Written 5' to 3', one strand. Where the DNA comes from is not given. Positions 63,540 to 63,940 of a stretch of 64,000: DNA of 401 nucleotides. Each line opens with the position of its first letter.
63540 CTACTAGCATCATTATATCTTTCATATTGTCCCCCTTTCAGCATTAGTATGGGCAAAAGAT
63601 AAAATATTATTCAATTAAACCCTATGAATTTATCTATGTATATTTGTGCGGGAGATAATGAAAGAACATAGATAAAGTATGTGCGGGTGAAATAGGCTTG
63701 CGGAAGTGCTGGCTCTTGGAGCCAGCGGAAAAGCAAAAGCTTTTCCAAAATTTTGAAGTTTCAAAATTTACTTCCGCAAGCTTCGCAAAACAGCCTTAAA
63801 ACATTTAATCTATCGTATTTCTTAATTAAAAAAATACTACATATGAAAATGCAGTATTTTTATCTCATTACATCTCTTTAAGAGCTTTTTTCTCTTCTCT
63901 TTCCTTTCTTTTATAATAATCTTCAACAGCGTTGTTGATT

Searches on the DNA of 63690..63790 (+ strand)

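Call 77: search_dna_similar(query=window:63690-63790:+, collection=plasmids, mode=distant, max_evalue=0.01, max_rows=10)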
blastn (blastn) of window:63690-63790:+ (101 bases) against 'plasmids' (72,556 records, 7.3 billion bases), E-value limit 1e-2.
No match.

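Call 78: search_dna_similar(query=window:63690-63790:+, collection=phages, mode=distant, max_evalue=0.01, max_rows=10)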
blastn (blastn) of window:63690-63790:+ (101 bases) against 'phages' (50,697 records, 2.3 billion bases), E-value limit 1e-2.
No match.
